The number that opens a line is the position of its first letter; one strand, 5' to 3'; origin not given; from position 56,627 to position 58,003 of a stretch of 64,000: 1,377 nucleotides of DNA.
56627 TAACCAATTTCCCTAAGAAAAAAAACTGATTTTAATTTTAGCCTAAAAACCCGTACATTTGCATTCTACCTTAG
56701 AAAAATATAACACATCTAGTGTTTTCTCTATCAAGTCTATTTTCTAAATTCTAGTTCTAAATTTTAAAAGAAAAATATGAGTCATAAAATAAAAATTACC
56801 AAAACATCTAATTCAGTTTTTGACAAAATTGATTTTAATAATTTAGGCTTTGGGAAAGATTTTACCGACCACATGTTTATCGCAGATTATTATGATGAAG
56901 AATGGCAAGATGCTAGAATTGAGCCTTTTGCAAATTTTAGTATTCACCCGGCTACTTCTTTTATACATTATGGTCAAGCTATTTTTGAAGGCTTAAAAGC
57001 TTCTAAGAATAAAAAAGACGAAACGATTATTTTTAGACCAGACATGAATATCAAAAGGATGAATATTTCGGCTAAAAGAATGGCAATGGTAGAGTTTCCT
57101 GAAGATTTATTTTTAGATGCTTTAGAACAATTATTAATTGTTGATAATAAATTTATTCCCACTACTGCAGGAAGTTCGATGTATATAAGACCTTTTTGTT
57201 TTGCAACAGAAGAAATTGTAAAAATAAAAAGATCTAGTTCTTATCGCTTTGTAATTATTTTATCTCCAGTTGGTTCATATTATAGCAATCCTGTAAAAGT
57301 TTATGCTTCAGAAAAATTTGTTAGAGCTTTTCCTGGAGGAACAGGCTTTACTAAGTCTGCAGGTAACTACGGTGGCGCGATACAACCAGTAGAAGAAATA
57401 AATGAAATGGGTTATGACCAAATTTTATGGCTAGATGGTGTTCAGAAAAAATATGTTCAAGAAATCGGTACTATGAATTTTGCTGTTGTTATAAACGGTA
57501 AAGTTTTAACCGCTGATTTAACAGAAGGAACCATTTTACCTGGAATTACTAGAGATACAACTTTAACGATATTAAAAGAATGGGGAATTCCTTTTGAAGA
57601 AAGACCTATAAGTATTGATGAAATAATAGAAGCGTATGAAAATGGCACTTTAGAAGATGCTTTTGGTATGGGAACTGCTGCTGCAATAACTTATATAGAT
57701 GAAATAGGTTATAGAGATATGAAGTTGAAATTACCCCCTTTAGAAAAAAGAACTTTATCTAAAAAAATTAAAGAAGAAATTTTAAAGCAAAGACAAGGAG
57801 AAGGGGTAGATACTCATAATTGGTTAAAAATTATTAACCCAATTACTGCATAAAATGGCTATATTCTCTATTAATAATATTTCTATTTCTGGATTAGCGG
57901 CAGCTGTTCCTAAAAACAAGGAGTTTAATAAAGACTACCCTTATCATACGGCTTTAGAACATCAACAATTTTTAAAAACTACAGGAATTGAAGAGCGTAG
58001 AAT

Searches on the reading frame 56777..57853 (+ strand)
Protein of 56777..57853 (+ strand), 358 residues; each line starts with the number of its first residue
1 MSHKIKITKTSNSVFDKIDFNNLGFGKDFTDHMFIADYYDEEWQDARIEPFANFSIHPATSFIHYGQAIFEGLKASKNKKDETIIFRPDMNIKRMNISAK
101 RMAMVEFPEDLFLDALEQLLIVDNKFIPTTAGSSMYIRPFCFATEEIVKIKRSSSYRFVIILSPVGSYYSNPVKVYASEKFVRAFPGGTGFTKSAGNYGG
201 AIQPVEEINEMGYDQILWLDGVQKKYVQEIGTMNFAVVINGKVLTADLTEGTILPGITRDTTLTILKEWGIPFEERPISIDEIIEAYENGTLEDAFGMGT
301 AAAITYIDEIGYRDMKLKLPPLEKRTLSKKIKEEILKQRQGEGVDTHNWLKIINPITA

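Call 61: search_protein_families(library=pfam, proteins=[window:56777-57853:+], max_evalue=0.00001)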
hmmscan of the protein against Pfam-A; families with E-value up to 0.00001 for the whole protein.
window:56777-57853:+ (358 aa): 1 family
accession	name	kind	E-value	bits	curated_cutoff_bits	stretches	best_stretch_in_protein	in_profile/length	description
PF01063.24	Aminotran_4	-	6.4e-23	82.2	28.5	1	69-304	2-217/223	Amino-transferase class IV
